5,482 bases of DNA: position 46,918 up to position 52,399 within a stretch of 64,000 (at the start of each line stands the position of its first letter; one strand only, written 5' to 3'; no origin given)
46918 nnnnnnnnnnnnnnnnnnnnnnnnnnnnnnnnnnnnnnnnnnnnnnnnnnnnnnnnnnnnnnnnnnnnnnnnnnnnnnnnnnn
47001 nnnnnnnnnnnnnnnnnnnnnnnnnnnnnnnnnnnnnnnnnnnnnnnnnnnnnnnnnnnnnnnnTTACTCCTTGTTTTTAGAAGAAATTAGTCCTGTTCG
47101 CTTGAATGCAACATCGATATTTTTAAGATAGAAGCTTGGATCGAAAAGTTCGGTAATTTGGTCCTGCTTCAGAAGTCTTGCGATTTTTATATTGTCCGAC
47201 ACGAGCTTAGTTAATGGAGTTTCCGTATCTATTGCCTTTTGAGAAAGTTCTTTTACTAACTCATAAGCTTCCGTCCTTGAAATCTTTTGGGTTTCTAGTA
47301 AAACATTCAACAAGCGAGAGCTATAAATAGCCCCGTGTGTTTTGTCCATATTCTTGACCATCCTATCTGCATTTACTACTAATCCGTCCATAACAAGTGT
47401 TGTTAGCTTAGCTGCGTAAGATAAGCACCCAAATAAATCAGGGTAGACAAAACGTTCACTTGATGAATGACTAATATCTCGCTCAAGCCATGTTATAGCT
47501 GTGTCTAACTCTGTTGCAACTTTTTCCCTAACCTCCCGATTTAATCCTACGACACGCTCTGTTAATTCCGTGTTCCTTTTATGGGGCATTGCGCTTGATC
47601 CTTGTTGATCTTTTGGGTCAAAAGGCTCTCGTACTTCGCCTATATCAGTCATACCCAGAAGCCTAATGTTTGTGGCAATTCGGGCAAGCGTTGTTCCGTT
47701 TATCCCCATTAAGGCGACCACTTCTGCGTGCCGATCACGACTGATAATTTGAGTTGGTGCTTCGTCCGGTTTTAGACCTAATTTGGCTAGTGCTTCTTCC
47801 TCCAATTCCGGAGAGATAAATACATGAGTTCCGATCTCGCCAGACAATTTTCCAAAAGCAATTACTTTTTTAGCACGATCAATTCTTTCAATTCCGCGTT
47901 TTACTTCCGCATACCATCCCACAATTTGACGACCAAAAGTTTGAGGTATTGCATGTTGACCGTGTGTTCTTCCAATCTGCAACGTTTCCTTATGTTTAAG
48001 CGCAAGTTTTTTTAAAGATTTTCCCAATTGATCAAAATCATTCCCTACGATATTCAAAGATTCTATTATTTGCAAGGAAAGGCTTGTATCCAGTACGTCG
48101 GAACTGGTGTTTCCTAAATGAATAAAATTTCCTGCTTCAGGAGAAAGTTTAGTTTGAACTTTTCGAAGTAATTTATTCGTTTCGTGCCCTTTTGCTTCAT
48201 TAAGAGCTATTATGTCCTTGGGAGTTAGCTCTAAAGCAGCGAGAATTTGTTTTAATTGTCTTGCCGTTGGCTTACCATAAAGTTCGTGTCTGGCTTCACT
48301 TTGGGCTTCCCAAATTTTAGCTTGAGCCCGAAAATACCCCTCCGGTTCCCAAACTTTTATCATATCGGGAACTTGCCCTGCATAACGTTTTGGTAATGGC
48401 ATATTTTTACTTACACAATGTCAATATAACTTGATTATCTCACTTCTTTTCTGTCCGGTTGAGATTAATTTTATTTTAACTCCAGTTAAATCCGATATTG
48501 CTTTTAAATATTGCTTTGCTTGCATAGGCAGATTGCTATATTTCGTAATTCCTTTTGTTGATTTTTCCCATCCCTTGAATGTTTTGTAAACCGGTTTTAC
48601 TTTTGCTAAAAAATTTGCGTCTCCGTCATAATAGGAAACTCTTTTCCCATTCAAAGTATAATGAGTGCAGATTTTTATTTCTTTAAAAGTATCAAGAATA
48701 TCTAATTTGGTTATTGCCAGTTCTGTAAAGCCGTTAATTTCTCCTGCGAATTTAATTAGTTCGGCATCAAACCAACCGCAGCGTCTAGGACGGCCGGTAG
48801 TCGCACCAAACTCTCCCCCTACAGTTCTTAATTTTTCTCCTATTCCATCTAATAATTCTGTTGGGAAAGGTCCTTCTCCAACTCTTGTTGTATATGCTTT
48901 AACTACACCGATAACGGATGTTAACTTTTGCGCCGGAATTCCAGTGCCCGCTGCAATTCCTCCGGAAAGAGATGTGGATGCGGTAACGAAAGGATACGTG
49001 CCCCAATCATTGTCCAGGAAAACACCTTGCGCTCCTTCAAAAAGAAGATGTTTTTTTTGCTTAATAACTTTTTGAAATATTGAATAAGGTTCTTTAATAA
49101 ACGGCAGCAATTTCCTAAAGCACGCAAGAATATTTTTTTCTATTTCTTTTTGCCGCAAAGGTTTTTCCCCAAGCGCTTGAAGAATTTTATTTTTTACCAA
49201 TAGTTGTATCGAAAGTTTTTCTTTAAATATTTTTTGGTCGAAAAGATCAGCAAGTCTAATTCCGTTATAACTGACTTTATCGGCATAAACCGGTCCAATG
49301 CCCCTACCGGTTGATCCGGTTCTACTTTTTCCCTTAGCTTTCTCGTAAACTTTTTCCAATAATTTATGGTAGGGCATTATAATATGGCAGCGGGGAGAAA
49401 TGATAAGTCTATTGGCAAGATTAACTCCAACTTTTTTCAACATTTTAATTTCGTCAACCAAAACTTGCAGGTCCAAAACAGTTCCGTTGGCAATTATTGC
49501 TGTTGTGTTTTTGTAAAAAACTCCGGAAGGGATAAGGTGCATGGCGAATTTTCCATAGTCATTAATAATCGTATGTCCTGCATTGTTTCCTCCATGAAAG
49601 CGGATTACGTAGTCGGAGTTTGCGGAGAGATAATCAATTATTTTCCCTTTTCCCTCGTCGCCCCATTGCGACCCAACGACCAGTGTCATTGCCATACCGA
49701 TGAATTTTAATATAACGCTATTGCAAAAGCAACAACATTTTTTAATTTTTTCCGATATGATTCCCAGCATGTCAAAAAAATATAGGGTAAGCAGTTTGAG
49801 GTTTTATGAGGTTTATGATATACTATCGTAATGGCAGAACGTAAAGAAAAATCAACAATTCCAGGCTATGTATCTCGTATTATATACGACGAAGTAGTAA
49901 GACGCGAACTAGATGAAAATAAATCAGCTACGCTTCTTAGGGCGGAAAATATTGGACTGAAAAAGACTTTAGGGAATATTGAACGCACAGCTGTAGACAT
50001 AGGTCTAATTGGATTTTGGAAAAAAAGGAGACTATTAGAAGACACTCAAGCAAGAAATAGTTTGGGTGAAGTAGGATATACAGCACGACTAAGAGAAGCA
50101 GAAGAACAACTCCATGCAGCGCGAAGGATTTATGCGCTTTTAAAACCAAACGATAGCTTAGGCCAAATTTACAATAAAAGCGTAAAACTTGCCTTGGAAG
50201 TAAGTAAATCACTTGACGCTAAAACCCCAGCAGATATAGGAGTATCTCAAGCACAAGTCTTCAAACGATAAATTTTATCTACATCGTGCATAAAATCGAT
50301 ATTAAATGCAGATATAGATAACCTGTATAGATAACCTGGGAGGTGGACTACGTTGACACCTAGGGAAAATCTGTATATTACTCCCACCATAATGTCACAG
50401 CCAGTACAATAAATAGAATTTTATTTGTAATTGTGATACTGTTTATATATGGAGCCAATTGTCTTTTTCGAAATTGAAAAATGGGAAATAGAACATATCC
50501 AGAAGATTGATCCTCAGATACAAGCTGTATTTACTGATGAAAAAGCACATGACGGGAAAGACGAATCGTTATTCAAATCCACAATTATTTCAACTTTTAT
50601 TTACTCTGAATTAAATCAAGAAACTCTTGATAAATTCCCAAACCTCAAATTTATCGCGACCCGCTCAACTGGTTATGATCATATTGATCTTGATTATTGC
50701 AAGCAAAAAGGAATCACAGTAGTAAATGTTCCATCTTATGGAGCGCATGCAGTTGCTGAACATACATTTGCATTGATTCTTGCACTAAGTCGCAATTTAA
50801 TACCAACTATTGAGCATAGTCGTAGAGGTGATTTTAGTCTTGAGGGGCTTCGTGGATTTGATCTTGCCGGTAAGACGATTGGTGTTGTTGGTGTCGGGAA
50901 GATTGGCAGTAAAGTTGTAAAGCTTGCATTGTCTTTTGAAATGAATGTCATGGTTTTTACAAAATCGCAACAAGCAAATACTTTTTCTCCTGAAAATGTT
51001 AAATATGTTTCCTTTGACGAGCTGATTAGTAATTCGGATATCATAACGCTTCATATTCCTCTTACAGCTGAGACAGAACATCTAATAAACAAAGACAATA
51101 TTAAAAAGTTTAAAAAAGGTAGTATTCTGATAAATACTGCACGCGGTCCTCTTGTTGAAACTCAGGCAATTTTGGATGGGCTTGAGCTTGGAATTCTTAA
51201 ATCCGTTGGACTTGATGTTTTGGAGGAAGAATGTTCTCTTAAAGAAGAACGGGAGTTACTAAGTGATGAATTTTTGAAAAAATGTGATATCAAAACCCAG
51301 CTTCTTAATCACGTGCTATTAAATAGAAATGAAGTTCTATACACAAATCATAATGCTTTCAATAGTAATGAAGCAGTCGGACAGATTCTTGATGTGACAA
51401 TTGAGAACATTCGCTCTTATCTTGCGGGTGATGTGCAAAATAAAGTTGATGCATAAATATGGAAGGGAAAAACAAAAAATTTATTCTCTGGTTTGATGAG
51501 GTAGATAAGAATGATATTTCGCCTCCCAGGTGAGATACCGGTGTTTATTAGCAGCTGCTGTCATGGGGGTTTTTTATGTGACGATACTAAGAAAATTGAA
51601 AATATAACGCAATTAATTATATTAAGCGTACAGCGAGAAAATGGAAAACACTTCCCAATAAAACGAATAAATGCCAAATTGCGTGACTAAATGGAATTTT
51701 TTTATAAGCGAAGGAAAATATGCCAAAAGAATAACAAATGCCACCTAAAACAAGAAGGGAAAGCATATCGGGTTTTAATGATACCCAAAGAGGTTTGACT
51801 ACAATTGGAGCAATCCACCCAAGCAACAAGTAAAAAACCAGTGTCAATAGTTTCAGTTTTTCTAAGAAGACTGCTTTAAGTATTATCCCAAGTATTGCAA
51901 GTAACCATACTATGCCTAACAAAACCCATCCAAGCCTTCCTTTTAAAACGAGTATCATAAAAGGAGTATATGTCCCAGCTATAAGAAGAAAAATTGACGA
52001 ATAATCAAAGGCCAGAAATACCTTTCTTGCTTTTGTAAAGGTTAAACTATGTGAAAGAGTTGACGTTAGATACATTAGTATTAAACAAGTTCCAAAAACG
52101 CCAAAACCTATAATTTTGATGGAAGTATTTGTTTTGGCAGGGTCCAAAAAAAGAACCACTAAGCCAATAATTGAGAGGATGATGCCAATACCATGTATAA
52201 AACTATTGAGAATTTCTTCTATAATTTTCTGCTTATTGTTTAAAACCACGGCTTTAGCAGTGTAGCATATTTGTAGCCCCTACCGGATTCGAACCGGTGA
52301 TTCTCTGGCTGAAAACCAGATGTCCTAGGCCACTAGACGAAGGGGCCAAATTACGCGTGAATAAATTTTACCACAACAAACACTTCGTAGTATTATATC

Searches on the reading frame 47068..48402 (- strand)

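Call 30: search_protein_families(library=pfam, proteins=[window:47068-48402:-], max_evalue=0.001)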
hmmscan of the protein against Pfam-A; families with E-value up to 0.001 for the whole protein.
window:47068-48402:- (445 aa): 3 families
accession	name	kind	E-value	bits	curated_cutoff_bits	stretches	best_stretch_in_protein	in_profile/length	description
PF00206.25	Lyase_1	-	3.2e-43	148.8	27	1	6-284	2-303/312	Lyase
PF10397.14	ADSL_C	-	3.2e-14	53.5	32.7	1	357-435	1-78/79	Adenylosuccinate lyase C-terminus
PF08328.16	ASL_C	-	0.00095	19.7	35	0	306-404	3-96/115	Adenylosuccinate lyase C-terminal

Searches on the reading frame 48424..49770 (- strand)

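Call 30: search_protein_families(library=pfam, proteins=[window:48424-49770:-], max_evalue=0.001)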
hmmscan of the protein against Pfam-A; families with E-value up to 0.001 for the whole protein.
window:48424-49770:- (449 aa): 1 family
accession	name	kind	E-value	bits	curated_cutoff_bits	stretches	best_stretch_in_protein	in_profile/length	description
PF00709.27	Adenylsucc_synt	-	1.6e-167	558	27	1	31-446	2-416/416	Adenylosuccinate synthetase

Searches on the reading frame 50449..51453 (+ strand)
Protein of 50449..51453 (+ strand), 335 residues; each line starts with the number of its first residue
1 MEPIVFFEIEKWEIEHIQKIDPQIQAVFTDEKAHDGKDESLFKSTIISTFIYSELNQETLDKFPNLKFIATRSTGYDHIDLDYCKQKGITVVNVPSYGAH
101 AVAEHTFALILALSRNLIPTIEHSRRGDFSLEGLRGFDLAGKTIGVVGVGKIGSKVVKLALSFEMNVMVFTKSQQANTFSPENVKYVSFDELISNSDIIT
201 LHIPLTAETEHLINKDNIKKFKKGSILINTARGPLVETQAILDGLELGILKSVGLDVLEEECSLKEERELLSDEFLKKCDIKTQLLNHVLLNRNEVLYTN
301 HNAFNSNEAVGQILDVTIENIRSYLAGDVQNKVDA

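Call 29: search_protein_families(library=pfam, proteins=[window:50449-51453:+], max_evalue=0.001)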
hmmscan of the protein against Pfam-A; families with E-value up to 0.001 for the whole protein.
window:50449-51453:+ (335 aa): 5 families
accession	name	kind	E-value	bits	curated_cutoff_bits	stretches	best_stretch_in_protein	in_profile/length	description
PF02826.25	2-Hacid_dh_C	-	6.1e-48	163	25.1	1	107-302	1-177/178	D-isomer specific 2-hydroxyacid dehydrogenase, NAD binding domain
PF00389.36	2-Hacid_dh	-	1.5e-28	99.6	24.6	1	9-333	7-133/134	D-isomer specific 2-hydroxyacid dehydrogenase, catalytic domain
PF03446.21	NAD_binding_2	-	9.1e-07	29.5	21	1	143-232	1-94/161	NAD binding domain of 6-phosphogluconate dehydrogenase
PF13241.12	NAD_binding_7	-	0.00029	21.8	22.1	1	137-232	3-93/104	Putative NAD(P)-binding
PF01262.27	AlaDh_PNT_C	-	0.00049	20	23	0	144-231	31-129/214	Alanine dehydrogenase/PNT, C-terminal domain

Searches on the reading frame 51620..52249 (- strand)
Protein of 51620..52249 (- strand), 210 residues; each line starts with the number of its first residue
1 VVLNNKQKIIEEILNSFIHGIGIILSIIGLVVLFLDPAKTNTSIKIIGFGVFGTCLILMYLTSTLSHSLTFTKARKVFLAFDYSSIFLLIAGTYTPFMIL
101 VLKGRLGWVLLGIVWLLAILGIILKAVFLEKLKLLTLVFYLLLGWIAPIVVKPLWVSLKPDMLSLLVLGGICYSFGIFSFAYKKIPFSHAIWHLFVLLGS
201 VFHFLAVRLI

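Call 29: search_protein_families(library=pfam, proteins=[window:51620-52249:-], max_evalue=0.001)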
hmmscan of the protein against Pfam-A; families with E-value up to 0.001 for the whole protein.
window:51620-52249:- (210 aa): 1 family
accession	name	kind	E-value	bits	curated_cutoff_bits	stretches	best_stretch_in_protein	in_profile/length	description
PF03006.26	HlyIII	-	2.6e-40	138.9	26.2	1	9-204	3-224/224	Haemolysin-III related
